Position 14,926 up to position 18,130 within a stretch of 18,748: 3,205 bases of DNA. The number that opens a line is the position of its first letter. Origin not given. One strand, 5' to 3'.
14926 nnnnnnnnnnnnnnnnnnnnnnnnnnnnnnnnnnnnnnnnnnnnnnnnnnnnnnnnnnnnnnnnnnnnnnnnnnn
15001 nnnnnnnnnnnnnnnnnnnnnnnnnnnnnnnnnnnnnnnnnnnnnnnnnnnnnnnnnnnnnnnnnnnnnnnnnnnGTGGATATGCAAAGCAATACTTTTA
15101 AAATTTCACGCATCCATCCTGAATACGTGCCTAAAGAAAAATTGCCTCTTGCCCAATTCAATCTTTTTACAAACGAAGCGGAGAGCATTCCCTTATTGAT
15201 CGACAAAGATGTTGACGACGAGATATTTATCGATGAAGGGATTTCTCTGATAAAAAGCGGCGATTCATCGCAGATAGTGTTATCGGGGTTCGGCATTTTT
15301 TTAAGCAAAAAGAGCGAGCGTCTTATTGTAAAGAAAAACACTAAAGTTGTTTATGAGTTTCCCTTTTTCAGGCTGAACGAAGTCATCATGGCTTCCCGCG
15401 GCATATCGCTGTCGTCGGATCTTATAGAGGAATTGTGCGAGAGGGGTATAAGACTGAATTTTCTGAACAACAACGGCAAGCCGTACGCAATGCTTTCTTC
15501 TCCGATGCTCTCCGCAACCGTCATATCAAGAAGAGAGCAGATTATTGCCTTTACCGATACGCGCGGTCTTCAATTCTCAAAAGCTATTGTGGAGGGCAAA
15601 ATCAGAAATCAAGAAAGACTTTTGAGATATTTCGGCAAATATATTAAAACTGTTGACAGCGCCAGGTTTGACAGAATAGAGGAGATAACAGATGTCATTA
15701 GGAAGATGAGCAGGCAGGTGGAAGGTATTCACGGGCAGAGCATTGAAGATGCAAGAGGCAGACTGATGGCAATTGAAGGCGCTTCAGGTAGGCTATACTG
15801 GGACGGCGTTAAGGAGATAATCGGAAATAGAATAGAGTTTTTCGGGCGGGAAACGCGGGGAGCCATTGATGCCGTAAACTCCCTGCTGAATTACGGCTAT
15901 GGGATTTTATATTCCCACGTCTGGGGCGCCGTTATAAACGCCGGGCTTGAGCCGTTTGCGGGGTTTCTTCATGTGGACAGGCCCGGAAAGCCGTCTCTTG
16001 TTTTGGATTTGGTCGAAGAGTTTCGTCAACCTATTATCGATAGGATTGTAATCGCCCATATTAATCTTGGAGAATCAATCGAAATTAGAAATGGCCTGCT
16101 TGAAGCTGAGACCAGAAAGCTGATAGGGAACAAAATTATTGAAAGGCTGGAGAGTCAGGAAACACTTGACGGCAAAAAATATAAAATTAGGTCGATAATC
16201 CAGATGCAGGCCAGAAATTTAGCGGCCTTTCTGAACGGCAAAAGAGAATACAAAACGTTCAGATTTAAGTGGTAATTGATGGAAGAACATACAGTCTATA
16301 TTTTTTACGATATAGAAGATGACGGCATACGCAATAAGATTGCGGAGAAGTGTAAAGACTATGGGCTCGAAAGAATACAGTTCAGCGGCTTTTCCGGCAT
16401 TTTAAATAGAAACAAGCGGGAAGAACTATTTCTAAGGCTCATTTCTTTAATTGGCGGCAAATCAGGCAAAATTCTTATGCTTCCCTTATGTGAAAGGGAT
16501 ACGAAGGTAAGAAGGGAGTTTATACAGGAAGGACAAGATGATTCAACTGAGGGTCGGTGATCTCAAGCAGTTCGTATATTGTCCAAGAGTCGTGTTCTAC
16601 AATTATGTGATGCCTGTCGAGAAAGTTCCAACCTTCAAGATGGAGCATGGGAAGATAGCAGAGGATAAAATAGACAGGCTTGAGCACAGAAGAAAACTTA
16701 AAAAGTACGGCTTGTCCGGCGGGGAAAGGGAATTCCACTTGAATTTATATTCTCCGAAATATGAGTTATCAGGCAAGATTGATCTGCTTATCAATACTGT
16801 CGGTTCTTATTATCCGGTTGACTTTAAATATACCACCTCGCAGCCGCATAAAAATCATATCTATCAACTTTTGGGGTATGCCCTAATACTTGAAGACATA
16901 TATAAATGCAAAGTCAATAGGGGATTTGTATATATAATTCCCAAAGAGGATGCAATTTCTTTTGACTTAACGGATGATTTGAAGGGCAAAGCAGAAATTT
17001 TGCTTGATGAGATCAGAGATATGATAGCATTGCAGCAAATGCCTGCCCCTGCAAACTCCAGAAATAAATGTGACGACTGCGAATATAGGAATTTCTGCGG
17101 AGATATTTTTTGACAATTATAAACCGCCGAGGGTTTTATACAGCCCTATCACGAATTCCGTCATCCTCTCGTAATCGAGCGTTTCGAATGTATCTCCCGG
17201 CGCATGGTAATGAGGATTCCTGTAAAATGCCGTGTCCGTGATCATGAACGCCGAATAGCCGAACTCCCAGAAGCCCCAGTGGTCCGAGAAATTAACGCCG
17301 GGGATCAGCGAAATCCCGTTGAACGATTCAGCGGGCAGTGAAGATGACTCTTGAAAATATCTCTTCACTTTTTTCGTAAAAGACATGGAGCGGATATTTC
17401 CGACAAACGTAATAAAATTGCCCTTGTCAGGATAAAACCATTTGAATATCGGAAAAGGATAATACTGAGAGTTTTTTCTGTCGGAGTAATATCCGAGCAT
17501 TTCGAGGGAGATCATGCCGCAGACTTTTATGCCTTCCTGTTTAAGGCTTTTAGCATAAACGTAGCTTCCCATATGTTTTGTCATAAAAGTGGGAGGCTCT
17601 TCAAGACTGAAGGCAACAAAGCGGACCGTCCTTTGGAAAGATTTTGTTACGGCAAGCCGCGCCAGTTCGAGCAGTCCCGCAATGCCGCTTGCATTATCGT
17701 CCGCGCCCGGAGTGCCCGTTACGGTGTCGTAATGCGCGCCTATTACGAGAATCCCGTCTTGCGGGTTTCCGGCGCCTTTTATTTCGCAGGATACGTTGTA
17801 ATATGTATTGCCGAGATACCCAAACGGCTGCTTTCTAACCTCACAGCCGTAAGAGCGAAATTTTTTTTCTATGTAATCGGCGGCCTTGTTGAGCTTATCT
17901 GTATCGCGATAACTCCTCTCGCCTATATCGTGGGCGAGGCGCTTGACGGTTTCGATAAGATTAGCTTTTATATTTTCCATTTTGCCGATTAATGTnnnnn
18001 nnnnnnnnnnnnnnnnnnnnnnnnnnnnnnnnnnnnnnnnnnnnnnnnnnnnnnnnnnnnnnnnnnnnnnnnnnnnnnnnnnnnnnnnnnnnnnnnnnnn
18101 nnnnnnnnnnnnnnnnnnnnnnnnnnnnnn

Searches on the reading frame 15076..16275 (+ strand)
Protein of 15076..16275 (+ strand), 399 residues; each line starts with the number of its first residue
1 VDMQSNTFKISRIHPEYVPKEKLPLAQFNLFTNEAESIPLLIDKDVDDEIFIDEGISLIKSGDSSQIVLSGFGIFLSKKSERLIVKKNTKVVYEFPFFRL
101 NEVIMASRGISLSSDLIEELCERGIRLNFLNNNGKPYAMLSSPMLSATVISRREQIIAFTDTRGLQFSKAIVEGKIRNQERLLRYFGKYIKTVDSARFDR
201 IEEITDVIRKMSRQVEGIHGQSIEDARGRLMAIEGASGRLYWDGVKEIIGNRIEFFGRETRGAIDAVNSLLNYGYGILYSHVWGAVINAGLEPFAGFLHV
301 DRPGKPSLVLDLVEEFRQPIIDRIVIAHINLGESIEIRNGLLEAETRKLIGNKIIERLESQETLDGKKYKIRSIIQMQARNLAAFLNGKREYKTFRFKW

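Call 4: search_protein_families(library=pfam, proteins=[window:15076-16275:+], max_evalue=0.01)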
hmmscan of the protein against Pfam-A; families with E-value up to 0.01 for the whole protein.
window:15076-16275:+ (399 aa): 1 family
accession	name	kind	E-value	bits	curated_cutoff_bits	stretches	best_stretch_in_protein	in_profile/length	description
PF01867.21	Cas_Cas1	-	1.6e-67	228.1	22.3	1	68-333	2-254/283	CRISPR associated protein Cas1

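Call 5: search_protein_families(library=ncbifam, proteins=[window:15076-16275:+], max_evalue=0.01)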
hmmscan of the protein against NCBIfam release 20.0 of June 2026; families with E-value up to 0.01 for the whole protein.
window:15076-16275:+ (399 aa): 9 families
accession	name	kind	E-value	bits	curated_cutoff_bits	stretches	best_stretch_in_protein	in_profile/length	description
TIGR00287.1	cas1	equivalog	1.6e-73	247.6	71.7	1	67-393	2-326/327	CRISPR-associated endonuclease Cas1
NF049935.1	cas4g_cas1g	exception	8.3e-48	163.2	560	1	63-395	213-543/546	CRISPR-associated endonuclease Cas4g/Cas1g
TIGR04093.1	cas1_CYANO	exception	1.2e-47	162.5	385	1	75-397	11-333/334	type I-D CRISPR-associated endonuclease Cas1d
TIGR03640.1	cas1_DVULG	exception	2.5e-47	161.7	385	1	73-390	12-332/340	type I-C CRISPR-associated endonuclease Cas1c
TIGR03641.1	cas1_HMARI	exception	1.3e-29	103.5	304.1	1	77-399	12-324/324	type I-B CRISPR-associated endonuclease Cas1b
TIGR03983.1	cas1_MYXAN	equivalog_domain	1e-24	87.2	358.05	1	76-330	23-269/347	type I-MYXAN CRISPR-associated endonuclease Cas1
TIGR03639.1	cas1_NMENI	exception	1.9e-24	86.4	120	1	75-382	11-277/278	type II CRISPR-associated endonuclease Cas1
TIGR04329.1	cas1_PREFRAN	exception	1.3e-22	80.3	300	1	76-333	18-254/317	type V CRISPR-associated endonuclease Cas1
TIGR03638.1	cas1_ECOLI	exception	2.6e-05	23.6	215.6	1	259-320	164-223/269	type I-E CRISPR-associated endonuclease Cas1e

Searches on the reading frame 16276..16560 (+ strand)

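Call 4: search_protein_families(library=pfam, proteins=[window:16276-16560:+], max_evalue=0.01)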
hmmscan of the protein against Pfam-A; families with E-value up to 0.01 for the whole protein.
window:16276-16560:+ (94 aa): 1 family
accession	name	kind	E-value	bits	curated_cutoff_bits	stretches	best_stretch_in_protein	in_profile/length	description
PF09827.14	CRISPR_Cas2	-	6.2e-15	55.6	23.8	1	7-75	3-70/74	CRISPR associated protein Cas2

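Call 5: search_protein_families(library=ncbifam, proteins=[window:16276-16560:+], max_evalue=0.01)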
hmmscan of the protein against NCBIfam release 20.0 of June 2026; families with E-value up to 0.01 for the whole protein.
window:16276-16560:+ (94 aa): 1 family
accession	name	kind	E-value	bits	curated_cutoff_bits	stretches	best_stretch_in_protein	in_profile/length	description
TIGR01573.1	cas2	equivalog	1.9e-12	47.3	24.5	1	8-79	4-78/96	CRISPR-associated endonuclease Cas2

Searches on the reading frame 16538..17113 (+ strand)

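Call 4: search_protein_families(library=pfam, proteins=[window:16538-17113:+], max_evalue=0.01)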
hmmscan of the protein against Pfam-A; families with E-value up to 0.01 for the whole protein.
window:16538-17113:+ (191 aa): 2 families
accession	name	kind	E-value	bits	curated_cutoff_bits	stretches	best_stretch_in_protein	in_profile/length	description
PF01930.23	Cas_Cas4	-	5.4e-16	59.5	22.7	1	9-187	5-158/160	Domain of unknown function DUF83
PF12705.13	PDDEXK_1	-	9.3e-11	42.6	22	1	63-187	116-246/247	PD-(D/E)XK nuclease superfamily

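Call 5: search_protein_families(library=ncbifam, proteins=[window:16538-17113:+], max_evalue=0.01)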
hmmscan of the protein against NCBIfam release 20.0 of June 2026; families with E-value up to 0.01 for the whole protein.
window:16538-17113:+ (191 aa): 5 families
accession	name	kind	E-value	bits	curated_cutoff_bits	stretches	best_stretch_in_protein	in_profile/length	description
TIGR00372.1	cas4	equivalog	2.7e-36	125.1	65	1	6-187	3-178/180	CRISPR-associated protein Cas4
NF049935.1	cas4g_cas1g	exception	1.8e-22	79.6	560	1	7-187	5-189/546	CRISPR-associated endonuclease Cas4g/Cas1g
TIGR04328.1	cas4_PREFRAN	exception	1.1e-08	35.3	70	1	7-189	4-177/178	type V CRISPR-associated protein Cas4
TIGR03491.1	TIGR03491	subfamily_domain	1.5e-07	30.8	97.45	1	74-189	87-206/462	TM0106 family RecB-like putative nuclease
NF010485.0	PRK13909.1-2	equivalog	0.00087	17.6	650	1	79-134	846-900/909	RecB-like helicase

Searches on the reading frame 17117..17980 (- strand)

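Call 4: search_protein_families(library=pfam, proteins=[window:17117-17980:-], max_evalue=0.01)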
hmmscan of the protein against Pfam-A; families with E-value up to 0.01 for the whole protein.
window:17117-17980:- (287 aa): 2 families
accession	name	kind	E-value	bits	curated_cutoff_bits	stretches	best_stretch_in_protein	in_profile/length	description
PF04389.22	Peptidase_M28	-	2.6e-26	93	21.3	1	62-275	1-184/193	Peptidase family M28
PF01546.33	Peptidase_M20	-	0.0068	16.8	24.6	0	80-149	2-85/206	Peptidase family M20/M25/M40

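Call 5: search_protein_families(library=ncbifam, proteins=[window:17117-17980:-], max_evalue=0.01)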
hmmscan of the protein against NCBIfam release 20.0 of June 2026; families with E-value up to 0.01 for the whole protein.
window:17117-17980:- (287 aa): 8 families
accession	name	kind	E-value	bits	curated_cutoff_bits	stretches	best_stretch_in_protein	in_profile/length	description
NF045908.1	AminopepLapALeg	equivalog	3.2e-16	59.2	600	1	6-173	134-300/396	aminopeptidase LapA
NF006771.0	PRK09290.1-5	subfamily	3e-07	29.3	399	1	23-151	31-150/413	allantoate amidohydrolase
NF058540.1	Ncarbamyl_ErtE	equivalog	2.8e-06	26.2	520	1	28-152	37-154/418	N-carbamyl-l-glutamate amidohydrolase ErtE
TIGR01879.1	hydantase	subfamily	1.2e-05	24.5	204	1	31-152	31-145/401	hydantoinase/carbamoylase family amidase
NF007568.0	PRK10199.1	equivalog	2e-05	24.1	298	1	92-129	140-177/346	aminopeptidase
NF009531.0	PRK12893.1-5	equivalog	0.001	17.6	486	1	32-149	40-150/421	Zn-dependent hydrolase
NF004788.0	PRK06133.1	subfamily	0.0019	17.2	349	1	4-88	42-119/417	glutamate carboxypeptidase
NF009529.0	PRK12893.1-2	equivalog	0.0062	15.4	508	1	74-147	74-144/411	Zn-dependent hydrolase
